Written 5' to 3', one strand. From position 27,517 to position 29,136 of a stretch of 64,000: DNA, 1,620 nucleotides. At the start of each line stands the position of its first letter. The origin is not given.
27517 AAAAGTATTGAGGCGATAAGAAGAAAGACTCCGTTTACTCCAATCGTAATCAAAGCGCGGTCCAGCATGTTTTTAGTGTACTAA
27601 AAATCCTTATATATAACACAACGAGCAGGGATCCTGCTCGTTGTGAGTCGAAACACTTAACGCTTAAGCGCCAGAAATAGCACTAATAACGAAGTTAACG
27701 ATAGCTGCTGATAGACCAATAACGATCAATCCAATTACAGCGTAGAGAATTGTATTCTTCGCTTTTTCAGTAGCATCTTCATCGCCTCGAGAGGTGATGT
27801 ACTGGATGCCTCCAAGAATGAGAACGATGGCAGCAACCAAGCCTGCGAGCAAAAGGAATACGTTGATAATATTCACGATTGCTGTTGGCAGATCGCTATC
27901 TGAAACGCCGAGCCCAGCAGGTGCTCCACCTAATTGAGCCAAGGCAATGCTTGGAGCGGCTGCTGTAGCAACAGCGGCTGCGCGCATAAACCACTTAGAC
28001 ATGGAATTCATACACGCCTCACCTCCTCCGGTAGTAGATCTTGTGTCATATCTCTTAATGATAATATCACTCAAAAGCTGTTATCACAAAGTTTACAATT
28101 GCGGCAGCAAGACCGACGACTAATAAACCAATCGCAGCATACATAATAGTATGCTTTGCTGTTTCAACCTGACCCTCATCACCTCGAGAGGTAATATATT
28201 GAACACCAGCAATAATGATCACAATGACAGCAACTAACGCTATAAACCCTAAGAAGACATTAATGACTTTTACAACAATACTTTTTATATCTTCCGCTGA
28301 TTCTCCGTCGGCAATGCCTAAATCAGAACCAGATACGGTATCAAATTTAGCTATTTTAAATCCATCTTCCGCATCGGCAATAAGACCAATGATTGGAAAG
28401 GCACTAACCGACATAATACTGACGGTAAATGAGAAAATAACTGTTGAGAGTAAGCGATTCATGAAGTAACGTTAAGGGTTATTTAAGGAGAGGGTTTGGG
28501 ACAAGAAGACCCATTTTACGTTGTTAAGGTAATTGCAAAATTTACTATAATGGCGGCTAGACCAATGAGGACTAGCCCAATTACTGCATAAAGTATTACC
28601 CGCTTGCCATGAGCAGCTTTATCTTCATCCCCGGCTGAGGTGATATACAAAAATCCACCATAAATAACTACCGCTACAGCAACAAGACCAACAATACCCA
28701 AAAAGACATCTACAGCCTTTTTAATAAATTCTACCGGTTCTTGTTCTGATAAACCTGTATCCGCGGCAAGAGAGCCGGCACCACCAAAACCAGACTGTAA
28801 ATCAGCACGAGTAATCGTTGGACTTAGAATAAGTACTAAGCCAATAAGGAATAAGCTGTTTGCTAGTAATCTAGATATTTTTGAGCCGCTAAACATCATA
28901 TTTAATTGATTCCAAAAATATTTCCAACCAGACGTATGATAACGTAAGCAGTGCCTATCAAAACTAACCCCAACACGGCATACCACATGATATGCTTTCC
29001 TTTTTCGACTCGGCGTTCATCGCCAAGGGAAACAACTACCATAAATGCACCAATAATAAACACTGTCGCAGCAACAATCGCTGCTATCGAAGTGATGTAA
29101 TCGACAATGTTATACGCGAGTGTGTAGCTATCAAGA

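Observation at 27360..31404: Operon of five tandem pilin-like two-helix modules (one a fused double) with a solute-binding lipoprotein and a methyltransferase, downstream of gyrA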

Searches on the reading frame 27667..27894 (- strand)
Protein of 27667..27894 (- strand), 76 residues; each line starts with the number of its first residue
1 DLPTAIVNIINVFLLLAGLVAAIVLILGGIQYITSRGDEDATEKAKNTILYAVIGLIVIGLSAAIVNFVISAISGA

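Call 48: find_homologous_proteins(query=A2, max_evalue=0.00001)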
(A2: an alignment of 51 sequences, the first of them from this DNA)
Query A2 (51 sequences) (76 aa, profile of the alignment): 1747 proteins with E <= 0.00001 among 5151 candidates; the best 120 are listed.
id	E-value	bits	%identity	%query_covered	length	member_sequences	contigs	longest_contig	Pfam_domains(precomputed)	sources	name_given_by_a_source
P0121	1.4e-30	123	47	67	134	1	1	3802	PF18895.6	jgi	jgi:hypothetical protein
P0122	1.1e-28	117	40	88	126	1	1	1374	PF18895.6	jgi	-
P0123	1.1e-25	107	50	29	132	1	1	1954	PF18895.6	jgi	jgi:hypothetical protein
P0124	1.0e-24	104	43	91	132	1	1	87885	PF18895.6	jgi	-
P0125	1.8e-24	103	39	50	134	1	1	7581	PF18895.6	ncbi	-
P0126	3.6e-24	102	36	88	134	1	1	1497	PF18895.6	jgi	-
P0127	4.7e-23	99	51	97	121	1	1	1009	PF18895.6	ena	-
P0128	1.1e-22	98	60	66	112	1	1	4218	PF18895.6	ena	-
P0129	1.3e-22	97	65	93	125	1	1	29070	PF18895.6,PF04956.19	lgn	-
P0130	1.6e-22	97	100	100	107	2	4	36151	PF18895.6,PF04956.19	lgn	-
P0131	2.0e-22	97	48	74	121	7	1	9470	PF18895.6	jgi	-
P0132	2.1e-22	97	43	89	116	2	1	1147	PF18895.6,PF04956.19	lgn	-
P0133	2.6e-22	96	51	96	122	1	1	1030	PF18895.6,PF19607.5,PF04956.19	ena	-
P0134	3.2e-22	96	58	66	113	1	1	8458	PF18895.6,PF04956.19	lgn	-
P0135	3.2e-22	96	51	96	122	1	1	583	PF18895.6,PF19607.5,PF04956.19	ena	-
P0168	5.0e-21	92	61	92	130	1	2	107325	PF18895.6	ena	-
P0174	5.2e-21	92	55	99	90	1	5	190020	PF18895.6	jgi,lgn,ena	jgi:amino acid transporter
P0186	7.1e-21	92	54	93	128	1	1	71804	PF18895.6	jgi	jgi:TRAP-type C4-dicarboxylate transport system permease small subunit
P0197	8.4e-21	91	51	97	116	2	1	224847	PF18895.6,PF04956.19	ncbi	-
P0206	1.0e-20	91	53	95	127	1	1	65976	PF18895.6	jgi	jgi:hypothetical protein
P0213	1.3e-20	91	52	88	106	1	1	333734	PF18895.6,PF04956.19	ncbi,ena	-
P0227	1.5e-20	91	50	93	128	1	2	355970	PF18895.6,PF04956.19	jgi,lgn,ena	-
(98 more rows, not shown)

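Call 49: find_encoding_contigs(protein=P0124, flank=10000, max_places=1)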
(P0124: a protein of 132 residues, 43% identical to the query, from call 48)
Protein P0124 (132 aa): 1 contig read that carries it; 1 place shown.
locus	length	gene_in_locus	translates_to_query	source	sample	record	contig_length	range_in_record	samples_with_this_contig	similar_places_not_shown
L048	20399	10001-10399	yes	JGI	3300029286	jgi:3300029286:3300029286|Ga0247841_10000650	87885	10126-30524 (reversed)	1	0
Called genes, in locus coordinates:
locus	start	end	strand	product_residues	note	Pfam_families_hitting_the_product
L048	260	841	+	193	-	PF06725:3D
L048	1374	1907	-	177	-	PF00149:Metallophos, PF12850:Metallophos_2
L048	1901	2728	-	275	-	PF01261:AP_endonuc_2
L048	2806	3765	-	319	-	PF01368:DHH, PF02272:DHHA1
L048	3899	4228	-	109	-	PF02033:RBFA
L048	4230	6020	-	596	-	PF04760:IF2_N, PF00009:GTP_EFTU, PF00071:Ras (weak), PF01926:MMR_HSR1, PF02421:FeoB_N (weak), PF22042:EF-G_D2, PF03144:GTP_EFTU_D2 (faint), PF11987:IF-2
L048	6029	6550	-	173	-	PF14584:DUF4446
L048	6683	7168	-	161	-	-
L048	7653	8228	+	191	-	PF01209:Ubie_methyltran, PF05175:MTS (weak), PF13847:Methyltransf_31, PF08241:Methyltransf_11, PF08242:Methyltransf_12, PF13649:Methyltransf_25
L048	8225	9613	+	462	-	PF01547:SBP_bac_1, PF13416:SBP_bac_8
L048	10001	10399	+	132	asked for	PF18895:T4SS_pilin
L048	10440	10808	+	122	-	PF18895:T4SS_pilin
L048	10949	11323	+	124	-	PF18895:T4SS_pilin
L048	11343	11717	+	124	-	PF04956:TrbC (weak), PF18895:T4SS_pilin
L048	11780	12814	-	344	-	-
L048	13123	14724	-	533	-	-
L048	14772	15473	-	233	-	-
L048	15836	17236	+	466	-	PF08529:NusA_N, PF00575:S1 (weak), PF13184:KH_NusA_1st, PF26594:KH_NusA_2nd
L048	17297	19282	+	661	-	PF03030:H_PPase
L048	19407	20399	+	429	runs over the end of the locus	PF05697:Trigger_N, PF00254:FKBP_C, PF05698:Trigger_C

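Call 50: find_encoding_contigs(protein=P0168, flank=10000, max_places=1)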
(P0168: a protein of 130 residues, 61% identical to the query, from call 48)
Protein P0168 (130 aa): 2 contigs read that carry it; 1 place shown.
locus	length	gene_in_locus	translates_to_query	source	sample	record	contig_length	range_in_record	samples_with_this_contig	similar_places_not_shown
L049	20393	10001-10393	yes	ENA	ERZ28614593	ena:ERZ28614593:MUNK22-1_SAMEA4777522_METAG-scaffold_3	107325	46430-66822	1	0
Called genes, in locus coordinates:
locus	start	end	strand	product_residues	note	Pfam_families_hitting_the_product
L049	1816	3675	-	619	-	PF12846:AAA_10 (faint), PF01935:DUF87, PF19044:P-loop_TraG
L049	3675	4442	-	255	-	PF26593:TraC-like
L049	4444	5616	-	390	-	PF12666:PrgI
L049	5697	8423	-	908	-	PF19590:TrbL_3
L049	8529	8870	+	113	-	PF18895:T4SS_pilin (weak)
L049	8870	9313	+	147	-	PF18895:T4SS_pilin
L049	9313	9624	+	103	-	PF18895:T4SS_pilin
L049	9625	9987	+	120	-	PF04956:TrbC (faint), PF18895:T4SS_pilin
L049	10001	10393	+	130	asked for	PF18895:T4SS_pilin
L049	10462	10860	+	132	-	PF18895:T4SS_pilin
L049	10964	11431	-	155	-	PF00011:HSP20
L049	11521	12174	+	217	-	PF00156:Pribosyltran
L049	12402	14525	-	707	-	PF01138:RNase_PH, PF03725:RNase_PH_C (weak), PF01138:RNase_PH, PF00013:KH_1, PF00575:S1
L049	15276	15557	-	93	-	-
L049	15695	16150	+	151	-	PF02590:SPOUT_MTase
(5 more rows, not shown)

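Call 51: find_encoding_contigs(protein=P0197, flank=10000, max_places=1)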
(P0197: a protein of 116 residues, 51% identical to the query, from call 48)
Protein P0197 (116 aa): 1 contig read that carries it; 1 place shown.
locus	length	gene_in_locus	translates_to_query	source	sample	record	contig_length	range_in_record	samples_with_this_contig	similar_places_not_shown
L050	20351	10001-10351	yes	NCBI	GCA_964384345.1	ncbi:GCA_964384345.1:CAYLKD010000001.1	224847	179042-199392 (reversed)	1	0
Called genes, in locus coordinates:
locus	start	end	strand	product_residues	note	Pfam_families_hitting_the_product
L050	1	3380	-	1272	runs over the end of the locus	PF19590:TrbL_3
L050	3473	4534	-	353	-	-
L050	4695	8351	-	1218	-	PF19590:TrbL_3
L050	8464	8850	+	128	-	-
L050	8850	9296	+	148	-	-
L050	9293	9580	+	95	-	PF18895:T4SS_pilin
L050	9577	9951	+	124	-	PF04956:TrbC (weak), PF18895:T4SS_pilin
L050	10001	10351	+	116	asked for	PF04956:TrbC (weak), PF18895:T4SS_pilin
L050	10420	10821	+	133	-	PF18895:T4SS_pilin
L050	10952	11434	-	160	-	PF00011:HSP20, PF17886:ArsA_HSP20 (weak)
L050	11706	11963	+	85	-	-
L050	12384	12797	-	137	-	PF18895:T4SS_pilin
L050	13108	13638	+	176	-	-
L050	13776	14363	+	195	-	-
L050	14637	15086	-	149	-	-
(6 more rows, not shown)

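Call 52: find_encoding_contigs(protein=P0213, flank=10000, max_places=1)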
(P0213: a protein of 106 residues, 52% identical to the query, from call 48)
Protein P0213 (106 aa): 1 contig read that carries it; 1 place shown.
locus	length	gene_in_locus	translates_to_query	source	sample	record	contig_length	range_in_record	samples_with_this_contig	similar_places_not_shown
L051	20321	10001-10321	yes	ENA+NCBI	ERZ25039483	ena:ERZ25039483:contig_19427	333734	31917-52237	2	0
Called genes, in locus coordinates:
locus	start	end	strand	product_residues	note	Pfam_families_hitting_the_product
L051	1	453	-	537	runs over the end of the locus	PF26593:TraC-like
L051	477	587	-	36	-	-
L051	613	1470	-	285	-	PF12666:PrgI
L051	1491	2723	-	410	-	-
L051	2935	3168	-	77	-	-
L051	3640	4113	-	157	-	-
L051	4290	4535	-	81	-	-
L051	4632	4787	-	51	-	-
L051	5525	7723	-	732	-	PF19590:TrbL_3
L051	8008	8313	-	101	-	-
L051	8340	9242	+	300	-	PF18895:T4SS_pilin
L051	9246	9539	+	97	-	PF18895:T4SS_pilin (weak)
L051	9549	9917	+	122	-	PF04956:TrbC (weak), PF18895:T4SS_pilin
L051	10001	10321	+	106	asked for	PF04956:TrbC (faint), PF18895:T4SS_pilin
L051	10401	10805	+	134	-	PF18895:T4SS_pilin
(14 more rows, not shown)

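Call 75: find_encoding_contigs(protein=P0174, flank=8000, max_places=1)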
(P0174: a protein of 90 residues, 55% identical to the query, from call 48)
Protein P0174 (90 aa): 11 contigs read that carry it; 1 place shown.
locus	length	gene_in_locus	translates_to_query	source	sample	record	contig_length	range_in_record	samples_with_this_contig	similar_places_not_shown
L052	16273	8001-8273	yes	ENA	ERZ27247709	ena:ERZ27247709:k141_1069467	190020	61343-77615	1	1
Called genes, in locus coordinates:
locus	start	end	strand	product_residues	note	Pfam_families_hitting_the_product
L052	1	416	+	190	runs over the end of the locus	PF00210:Ferritin, PF02915:Rubrerythrin, PF23458:DUF7130 (weak), PF21349:RUBY_RBDX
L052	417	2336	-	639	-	PF27449:LtaS_N, PF00884:Sulfatase, PF01663:Phosphodiest (faint)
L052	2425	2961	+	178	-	-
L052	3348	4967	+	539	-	PF05157:MshEN (weak), PF00437:T2SSE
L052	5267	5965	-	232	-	PF18912:DZR_2 (weak), PF00156:Pribosyltran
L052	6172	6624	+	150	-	PF00011:HSP20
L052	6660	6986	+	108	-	PF18895:T4SS_pilin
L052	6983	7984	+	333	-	PF18895:T4SS_pilin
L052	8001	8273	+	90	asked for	PF18895:T4SS_pilin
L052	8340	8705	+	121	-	PF18895:T4SS_pilin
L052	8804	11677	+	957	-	PF19590:TrbL_3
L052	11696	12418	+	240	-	PF12666:PrgI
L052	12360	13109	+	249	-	PF26593:TraC-like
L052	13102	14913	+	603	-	PF01935:DUF87 (weak), PF12846:AAA_10 (faint), PF19044:P-loop_TraG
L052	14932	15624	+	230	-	PF01832:Glucosaminidase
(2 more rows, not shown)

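Call 76: find_encoding_contigs(protein=P0186, flank=8000, max_places=1)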
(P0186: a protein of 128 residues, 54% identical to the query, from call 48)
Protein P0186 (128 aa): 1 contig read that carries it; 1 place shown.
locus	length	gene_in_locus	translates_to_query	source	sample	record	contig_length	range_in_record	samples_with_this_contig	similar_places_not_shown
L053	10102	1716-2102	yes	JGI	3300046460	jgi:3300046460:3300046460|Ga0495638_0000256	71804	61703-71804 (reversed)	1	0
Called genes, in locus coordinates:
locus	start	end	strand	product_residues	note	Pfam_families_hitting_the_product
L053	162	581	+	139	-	PF18895:T4SS_pilin (weak)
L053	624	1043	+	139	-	PF18895:T4SS_pilin (weak)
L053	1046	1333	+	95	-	PF18895:T4SS_pilin (weak)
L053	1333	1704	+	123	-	PF18895:T4SS_pilin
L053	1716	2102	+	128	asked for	PF18895:T4SS_pilin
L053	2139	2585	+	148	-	PF18895:T4SS_pilin (weak)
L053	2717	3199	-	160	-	PF00011:HSP20, PF17886:ArsA_HSP20 (weak)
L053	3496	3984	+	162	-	-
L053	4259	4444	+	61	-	-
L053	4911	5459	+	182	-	-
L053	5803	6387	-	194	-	-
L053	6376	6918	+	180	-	-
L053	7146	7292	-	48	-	-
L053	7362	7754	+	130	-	PF11969:DcpS_C, PF01230:HIT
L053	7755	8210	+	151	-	PF02590:SPOUT_MTase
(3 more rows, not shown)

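Call 77: find_encoding_contigs(protein=P0206, flank=8000, max_places=1)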
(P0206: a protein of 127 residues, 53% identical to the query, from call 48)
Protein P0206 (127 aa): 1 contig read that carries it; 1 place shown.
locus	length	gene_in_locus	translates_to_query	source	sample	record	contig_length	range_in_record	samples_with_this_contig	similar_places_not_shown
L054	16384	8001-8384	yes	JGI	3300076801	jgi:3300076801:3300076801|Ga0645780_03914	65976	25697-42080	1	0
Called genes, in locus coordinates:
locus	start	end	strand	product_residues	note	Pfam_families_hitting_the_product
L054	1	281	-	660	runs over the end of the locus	PF04610:TrbL, PF19590:TrbL_3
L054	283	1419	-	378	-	-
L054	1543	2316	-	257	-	-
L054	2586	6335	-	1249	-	PF19590:TrbL_3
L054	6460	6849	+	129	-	PF18895:T4SS_pilin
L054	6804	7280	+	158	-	PF18895:T4SS_pilin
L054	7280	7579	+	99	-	PF18895:T4SS_pilin (weak)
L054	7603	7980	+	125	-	PF04956:TrbC (weak), PF18895:T4SS_pilin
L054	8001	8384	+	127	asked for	PF18895:T4SS_pilin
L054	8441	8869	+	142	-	PF19607:DUF6112 (faint), PF18895:T4SS_pilin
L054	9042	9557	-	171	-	PF17886:ArsA_HSP20 (weak), PF00011:HSP20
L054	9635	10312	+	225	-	PF00156:Pribosyltran (weak)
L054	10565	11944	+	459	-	-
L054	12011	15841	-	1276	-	PF18076:FGAR-AT_N, PF18072:FGAR-AT_linker, PF02769:AIRS_C, PF22689:FGAR-AT_PurM_N-like, PF02769:AIRS_C, PF13507:GATase_5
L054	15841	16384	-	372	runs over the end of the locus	PF00586:AIRS, PF02769:AIRS_C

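Call 78: find_encoding_contigs(protein=P0227, flank=8000, max_places=1)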
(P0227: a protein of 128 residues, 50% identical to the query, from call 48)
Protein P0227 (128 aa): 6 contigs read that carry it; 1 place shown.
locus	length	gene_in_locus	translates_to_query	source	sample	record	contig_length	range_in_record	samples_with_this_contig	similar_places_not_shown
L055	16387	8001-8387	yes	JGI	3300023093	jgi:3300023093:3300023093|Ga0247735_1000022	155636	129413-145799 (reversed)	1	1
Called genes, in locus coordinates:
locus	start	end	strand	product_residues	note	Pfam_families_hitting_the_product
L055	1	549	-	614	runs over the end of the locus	PF01935:DUF87, PF12846:AAA_10 (weak), PF19044:P-loop_TraG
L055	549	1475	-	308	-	PF26593:TraC-like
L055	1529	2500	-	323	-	PF12666:PrgI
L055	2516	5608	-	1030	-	-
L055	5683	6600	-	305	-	-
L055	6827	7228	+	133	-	-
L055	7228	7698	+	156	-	PF18895:T4SS_pilin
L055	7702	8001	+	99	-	PF18895:T4SS_pilin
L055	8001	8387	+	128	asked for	PF04956:TrbC, PF18895:T4SS_pilin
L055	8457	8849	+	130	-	PF18895:T4SS_pilin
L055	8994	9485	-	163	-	PF17886:ArsA_HSP20 (weak), PF00011:HSP20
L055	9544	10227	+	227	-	PF00156:Pribosyltran (weak)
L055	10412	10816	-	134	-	PF18895:T4SS_pilin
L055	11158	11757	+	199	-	-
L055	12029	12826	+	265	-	-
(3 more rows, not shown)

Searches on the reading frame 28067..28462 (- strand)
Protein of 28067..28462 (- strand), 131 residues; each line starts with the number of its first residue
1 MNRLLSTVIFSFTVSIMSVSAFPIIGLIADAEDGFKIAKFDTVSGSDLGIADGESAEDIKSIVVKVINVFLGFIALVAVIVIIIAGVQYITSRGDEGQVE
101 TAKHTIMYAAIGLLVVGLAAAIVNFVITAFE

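Call 3: search_protein_families(library=pfam, proteins=[window:28067-28462:-], max_evalue=0.1)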
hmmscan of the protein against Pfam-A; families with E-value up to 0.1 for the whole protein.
window:28067-28462:- (131 aa): 3 families
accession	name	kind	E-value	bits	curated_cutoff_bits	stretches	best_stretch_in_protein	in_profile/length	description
PF18895.5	T4SS_pilin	-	1e-10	42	26.6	1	59-126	5-71/71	Type IV secretion system pilin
PF04956.18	TrbC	-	2.9e-07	31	27.9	1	51-125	30-97/98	TrbC/VIRB2 pilin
PF05987.18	DUF898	-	0.039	13.5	28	1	42-125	160-243/336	Bacterial protein of unknown function (DUF898)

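Call 4: search_protein_families(library=ncbifam, proteins=[window:28067-28462:-], max_evalue=0.1)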
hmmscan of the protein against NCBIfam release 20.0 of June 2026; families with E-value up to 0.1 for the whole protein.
window:28067-28462:- (131 aa): 6 families
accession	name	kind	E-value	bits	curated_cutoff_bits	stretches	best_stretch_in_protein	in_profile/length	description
NF045849.1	ICE_MMCAP2_0565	equivalog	3.6e-11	42.6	40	1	56-128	6-78/80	Mbov_0395 family pilin-like conjugal transfer protein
NF045890.1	conj_pls20_p028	equivalog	0.0046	15.9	150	1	48-116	279-343/377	pLS20_p028 family conjugation system transmembrane protein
NF001931.0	PRK00704.2-3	equivalog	0.01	15.8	306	1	63-127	85-148/159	photosystem I reaction center protein subunit XI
NF008094.0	PRK10836.1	subfamily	0.012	14.4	735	1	38-128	214-305/489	amino acid permease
NF007301.0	PRK09781.1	equivalog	0.014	14.9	373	1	40-85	13-58/181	hypothetical protein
NF038392.1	div_DrpB_YedR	equivalog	0.035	14.4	50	0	77-124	28-75/86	cell division protein DrpB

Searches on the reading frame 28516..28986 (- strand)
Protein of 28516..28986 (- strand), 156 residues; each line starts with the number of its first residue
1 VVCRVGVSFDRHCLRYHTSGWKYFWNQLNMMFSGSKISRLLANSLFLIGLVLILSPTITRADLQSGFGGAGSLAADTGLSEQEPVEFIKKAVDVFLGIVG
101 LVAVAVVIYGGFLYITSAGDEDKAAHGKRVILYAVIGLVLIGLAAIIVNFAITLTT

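Call 3: search_protein_families(library=pfam, proteins=[window:28516-28986:-], max_evalue=0.1)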
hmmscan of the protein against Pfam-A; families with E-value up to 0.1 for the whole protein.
window:28516-28986:- (156 aa): 5 families
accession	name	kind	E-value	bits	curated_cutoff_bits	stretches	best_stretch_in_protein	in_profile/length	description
PF18895.5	T4SS_pilin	-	3.1e-15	56.4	26.6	1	82-150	3-70/71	Type IV secretion system pilin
PF04956.18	TrbC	-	8.2e-06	26.4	27.9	1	72-150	28-97/98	TrbC/VIRB2 pilin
PF18303.6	Saf_2TM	-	0.059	13.7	29.5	0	30-139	14-111/152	SAVED-fused 2TM effector domain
PF04290.18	DctQ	-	0.06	13.7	28.3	1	88-151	61-123/132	Tripartite ATP-independent periplasmic transporters, DctQ component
PF01578.25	Cytochrom_C_asm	-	0.083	12.9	29.9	1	104-151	163-207/212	Cytochrome C assembly protein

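Call 4: search_protein_families(library=ncbifam, proteins=[window:28516-28986:-], max_evalue=0.1)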
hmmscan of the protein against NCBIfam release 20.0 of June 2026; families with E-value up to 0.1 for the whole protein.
window:28516-28986:- (156 aa): 1 family
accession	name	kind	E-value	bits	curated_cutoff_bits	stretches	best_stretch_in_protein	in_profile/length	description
NF045849.1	ICE_MMCAP2_0565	equivalog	6.5e-10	38.6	40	1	85-152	10-77/80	Mbov_0395 family pilin-like conjugal transfer protein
